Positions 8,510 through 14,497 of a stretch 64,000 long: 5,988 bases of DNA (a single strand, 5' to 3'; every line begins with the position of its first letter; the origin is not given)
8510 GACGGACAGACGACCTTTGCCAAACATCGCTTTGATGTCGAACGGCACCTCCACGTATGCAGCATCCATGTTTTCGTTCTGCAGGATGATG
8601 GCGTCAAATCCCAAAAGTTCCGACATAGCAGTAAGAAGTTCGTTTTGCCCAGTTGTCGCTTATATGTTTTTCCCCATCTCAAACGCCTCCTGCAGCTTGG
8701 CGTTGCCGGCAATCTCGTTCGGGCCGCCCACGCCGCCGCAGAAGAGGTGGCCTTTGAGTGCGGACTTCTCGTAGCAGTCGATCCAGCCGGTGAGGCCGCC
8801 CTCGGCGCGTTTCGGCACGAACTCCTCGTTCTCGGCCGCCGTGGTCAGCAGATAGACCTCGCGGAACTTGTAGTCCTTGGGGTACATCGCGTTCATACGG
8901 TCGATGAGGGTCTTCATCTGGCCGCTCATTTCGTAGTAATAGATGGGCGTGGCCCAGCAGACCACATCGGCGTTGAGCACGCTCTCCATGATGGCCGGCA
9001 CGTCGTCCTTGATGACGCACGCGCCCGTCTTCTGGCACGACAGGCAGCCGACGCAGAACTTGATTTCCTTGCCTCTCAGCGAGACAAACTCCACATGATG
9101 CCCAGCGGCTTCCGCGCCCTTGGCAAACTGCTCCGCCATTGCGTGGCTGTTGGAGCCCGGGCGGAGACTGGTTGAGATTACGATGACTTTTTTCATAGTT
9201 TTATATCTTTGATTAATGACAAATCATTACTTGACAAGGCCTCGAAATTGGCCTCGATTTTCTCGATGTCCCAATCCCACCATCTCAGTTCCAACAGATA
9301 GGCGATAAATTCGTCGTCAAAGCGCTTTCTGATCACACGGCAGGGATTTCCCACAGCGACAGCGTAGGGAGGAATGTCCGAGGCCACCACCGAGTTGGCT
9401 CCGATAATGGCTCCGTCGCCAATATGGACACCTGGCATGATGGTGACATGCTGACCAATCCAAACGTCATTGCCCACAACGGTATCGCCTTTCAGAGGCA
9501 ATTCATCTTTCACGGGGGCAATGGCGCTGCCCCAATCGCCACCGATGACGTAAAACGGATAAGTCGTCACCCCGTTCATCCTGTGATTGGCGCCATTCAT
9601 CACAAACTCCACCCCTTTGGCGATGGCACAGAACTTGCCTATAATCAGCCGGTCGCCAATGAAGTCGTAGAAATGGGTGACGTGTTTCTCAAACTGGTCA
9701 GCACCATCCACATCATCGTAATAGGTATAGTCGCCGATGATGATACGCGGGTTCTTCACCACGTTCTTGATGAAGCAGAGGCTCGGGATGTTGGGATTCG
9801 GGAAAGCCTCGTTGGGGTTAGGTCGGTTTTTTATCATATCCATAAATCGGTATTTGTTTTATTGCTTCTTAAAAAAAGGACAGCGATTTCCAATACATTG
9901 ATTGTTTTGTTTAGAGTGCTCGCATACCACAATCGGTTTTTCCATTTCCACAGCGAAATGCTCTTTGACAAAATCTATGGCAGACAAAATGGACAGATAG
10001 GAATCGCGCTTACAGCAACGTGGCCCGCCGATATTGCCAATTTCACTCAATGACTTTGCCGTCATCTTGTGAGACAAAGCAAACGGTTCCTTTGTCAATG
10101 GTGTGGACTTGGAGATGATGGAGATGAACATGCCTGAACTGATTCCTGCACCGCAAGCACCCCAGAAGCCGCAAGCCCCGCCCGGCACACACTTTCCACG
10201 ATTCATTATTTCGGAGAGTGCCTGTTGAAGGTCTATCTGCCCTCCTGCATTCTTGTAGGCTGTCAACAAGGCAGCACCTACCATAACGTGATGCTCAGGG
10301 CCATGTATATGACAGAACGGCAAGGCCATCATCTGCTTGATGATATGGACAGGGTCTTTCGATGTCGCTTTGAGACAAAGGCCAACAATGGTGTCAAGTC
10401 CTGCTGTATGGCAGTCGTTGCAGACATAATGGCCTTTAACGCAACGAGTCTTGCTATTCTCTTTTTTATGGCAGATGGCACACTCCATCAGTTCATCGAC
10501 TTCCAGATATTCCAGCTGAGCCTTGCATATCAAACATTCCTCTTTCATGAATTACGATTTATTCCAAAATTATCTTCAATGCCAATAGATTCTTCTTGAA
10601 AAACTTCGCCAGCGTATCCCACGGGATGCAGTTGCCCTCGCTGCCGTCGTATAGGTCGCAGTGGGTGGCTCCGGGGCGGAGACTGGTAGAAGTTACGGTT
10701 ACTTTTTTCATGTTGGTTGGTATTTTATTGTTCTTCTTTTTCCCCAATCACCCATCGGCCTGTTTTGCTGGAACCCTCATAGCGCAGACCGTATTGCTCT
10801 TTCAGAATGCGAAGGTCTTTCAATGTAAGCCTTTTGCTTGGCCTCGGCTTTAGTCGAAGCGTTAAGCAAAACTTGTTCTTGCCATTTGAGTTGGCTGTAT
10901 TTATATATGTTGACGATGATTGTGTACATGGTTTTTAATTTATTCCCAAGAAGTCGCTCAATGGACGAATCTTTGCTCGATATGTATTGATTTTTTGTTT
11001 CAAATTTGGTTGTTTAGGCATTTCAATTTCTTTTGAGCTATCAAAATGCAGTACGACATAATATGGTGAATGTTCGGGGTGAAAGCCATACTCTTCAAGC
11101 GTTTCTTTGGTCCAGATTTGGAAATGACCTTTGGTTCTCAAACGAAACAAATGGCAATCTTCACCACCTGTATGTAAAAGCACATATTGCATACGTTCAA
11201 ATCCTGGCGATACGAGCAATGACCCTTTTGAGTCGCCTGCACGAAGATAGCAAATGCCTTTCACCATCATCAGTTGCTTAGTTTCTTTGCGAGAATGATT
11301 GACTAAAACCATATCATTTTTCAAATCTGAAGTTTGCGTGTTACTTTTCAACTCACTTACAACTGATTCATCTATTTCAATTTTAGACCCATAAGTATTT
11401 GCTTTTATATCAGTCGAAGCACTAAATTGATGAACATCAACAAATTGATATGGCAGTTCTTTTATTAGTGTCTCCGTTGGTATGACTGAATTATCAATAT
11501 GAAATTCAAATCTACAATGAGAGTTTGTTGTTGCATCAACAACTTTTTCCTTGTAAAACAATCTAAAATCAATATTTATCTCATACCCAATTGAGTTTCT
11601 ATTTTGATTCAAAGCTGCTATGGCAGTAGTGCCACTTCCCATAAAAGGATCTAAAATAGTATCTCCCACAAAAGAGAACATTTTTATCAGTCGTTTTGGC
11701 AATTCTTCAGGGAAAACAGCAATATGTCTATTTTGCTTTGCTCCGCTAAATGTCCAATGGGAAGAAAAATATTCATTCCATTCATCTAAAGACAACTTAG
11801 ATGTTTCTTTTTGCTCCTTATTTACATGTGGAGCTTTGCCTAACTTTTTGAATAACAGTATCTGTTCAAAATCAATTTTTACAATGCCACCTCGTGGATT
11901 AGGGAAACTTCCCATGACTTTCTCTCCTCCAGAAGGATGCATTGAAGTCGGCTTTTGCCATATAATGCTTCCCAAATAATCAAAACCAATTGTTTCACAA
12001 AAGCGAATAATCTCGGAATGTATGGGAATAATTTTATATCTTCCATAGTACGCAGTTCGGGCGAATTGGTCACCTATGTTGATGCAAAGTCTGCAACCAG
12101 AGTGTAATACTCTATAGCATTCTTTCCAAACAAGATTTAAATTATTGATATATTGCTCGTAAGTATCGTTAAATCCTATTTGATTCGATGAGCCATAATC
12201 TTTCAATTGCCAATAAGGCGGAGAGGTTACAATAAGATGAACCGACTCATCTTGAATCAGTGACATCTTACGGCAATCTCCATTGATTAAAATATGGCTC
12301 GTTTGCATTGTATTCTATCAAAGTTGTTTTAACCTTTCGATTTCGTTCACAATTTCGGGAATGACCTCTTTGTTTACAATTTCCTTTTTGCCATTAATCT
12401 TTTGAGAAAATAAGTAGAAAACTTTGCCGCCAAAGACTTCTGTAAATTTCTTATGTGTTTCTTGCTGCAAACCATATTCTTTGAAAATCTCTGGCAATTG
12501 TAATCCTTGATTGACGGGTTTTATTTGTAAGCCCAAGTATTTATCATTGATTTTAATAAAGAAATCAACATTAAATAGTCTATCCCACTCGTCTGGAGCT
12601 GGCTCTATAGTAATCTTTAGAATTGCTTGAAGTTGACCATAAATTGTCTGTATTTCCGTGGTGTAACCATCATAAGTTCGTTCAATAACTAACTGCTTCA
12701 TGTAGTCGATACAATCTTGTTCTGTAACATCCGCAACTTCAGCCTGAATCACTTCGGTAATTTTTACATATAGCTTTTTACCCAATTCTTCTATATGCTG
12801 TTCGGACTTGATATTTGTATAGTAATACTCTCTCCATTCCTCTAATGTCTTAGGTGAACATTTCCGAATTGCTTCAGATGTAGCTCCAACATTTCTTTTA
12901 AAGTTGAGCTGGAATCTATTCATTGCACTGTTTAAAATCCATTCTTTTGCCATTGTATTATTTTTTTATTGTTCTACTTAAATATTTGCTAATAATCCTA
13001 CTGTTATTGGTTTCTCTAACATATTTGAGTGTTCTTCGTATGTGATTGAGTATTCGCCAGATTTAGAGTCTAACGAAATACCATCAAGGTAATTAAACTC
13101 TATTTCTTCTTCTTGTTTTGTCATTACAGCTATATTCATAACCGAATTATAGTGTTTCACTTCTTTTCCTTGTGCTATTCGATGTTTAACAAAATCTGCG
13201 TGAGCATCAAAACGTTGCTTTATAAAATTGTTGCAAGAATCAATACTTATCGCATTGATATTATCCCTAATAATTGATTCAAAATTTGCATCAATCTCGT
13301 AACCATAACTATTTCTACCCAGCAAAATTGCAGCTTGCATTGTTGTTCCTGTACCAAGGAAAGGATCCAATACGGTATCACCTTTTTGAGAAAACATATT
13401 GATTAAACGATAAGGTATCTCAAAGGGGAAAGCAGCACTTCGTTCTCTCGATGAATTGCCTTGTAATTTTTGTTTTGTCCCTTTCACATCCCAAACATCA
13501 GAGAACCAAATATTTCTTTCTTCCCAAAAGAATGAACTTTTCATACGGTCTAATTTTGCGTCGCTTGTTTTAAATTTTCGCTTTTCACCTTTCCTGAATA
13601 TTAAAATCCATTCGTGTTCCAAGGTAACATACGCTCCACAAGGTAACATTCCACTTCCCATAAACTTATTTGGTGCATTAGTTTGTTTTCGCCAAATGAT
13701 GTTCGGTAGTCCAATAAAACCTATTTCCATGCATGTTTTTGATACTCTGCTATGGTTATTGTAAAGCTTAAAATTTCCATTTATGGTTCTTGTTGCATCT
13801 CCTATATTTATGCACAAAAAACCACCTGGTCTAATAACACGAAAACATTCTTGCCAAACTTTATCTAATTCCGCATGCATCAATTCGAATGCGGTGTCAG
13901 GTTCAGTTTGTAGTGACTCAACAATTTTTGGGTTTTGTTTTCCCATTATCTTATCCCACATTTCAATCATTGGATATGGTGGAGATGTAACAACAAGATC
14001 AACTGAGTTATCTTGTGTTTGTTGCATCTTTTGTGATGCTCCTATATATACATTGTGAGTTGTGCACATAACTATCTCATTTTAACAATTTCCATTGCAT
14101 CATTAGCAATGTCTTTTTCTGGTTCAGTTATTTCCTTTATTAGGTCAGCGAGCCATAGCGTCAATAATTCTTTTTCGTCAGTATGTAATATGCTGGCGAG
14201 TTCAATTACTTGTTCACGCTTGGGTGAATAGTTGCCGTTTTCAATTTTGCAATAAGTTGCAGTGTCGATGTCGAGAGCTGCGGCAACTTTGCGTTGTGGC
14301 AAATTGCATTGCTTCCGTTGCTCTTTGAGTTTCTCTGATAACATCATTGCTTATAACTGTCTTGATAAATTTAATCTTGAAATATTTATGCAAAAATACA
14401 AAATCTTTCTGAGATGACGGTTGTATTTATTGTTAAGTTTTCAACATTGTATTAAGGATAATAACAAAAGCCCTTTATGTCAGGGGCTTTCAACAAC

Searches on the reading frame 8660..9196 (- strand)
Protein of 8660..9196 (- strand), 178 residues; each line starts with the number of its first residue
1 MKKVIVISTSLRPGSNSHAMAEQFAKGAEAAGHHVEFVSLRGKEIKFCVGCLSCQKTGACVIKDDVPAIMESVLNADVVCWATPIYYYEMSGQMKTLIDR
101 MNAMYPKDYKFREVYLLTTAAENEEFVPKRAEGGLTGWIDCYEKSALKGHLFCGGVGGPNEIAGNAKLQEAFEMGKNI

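Call 55: search_protein_families(library=pfam, proteins=[window:8660-9196:-], max_evalue=0.1)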
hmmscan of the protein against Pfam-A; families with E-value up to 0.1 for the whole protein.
window:8660-9196:- (178 aa): 2 families
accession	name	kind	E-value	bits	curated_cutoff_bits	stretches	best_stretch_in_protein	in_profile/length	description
PF03358.20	FMN_red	-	2.4e-23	82.8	24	1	3-119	2-114/152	NADPH-dependent FMN reductase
PF02525.22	Flavodoxin_2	-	7.3e-13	49.1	27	1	2-124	1-138/198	Flavodoxin-like fold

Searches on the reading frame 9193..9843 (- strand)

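Call 12: search_protein_families(library=pfam, proteins=[window:9193-9843:-], max_evalue=0.001)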
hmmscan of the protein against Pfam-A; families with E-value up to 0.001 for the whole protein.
window:9193-9843:- (216 aa): 2 families
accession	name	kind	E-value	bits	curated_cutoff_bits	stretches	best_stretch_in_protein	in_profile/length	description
PF00132.30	Hexapep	-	2.4e-13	49.6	27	1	120-154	1-35/36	Bacterial transferase hexapeptide (six repeats)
PF14602.12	Hexapep_2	-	8.1e-06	25.9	27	1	121-153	2-32/34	Hexapeptide repeat of succinyl-transferase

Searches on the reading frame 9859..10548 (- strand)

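Call 12: search_protein_families(library=pfam, proteins=[window:9859-10548:-], max_evalue=0.001)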
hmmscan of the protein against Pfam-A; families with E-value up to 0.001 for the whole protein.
window:9859-10548:- (229 aa): 1 family
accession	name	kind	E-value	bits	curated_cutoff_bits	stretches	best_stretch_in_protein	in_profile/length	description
PF18978.5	DUF5714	-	6e-70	234.7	26.2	1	54-226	1-173/173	Family of unknown function (DUF5714)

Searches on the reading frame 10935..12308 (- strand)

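Call 12: search_protein_families(library=pfam, proteins=[window:10935-12308:-], max_evalue=0.001)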
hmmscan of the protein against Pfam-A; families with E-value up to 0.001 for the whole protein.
window:10935-12308:- (457 aa): 2 families
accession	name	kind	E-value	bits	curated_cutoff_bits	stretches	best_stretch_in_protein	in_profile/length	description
PF01555.25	N6_N4_Mtase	-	1.4e-46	159.7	26.7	1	23-247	1-214/221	DNA methylase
PF01170.24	UPF0020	-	0.0005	20.3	22.3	0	215-240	29-54/197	RMKL-like, methyltransferase domain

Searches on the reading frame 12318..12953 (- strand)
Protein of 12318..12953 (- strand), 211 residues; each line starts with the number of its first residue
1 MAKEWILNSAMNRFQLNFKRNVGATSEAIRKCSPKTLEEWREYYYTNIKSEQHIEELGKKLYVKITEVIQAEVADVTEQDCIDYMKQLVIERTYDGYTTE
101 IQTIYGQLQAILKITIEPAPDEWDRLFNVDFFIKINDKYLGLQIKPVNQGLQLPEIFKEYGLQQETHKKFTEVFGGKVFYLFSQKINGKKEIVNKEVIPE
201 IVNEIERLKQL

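Call 12: search_protein_families(library=pfam, proteins=[window:12318-12953:-], max_evalue=0.001)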
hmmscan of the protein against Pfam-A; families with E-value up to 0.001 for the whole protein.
window:12318-12953:- (211 aa): 1 family
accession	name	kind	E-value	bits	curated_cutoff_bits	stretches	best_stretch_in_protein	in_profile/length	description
PF09568.16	RE_MjaI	-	1e-49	169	22.7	1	4-169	1-157/164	MjaI restriction endonuclease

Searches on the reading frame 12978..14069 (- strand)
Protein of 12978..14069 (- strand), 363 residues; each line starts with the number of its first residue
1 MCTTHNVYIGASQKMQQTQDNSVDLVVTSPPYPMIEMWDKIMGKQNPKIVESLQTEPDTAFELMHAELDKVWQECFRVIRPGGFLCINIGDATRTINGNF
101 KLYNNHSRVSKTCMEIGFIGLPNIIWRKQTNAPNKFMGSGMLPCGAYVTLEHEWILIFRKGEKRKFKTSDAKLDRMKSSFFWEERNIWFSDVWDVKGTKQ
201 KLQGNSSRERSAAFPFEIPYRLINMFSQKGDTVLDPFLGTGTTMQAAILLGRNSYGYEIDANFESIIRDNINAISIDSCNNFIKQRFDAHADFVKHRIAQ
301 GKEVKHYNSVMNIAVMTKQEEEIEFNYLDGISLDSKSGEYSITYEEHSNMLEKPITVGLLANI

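Call 12: search_protein_families(library=pfam, proteins=[window:12978-14069:-], max_evalue=0.001)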
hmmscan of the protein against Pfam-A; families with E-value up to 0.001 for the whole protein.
window:12978-14069:- (363 aa): 2 families
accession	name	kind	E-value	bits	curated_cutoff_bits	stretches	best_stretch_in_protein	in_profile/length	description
PF01555.25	N6_N4_Mtase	-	2.3e-43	149.2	26.7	1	23-267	1-219/221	DNA methylase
PF08241.18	Methyltransf_11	-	0.00054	21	21.2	0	64-87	71-95/95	Methyltransferase domain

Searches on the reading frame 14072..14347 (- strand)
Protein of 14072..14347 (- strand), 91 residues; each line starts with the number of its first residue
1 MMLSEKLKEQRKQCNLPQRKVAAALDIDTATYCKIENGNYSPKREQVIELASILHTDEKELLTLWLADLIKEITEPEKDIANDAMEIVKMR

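Call 55: search_protein_families(library=pfam, proteins=[window:14072-14347:-], max_evalue=0.1)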
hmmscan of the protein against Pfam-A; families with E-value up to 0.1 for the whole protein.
window:14072-14347:- (91 aa): 4 families
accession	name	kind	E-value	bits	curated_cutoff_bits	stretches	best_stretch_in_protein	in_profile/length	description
PF01381.28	HTH_3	-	5e-10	39.7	23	1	7-61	1-55/55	Helix-turn-helix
PF13560.12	HTH_31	-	4.2e-09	37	27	1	3-61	2-61/64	Helix-turn-helix domain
PF12844.13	HTH_19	-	2.6e-08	34.1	30.2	1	5-64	2-61/64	Helix-turn-helix domain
PF13413.12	HTH_25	-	0.049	13.9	24.6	1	7-41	2-36/62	Helix-turn-helix domain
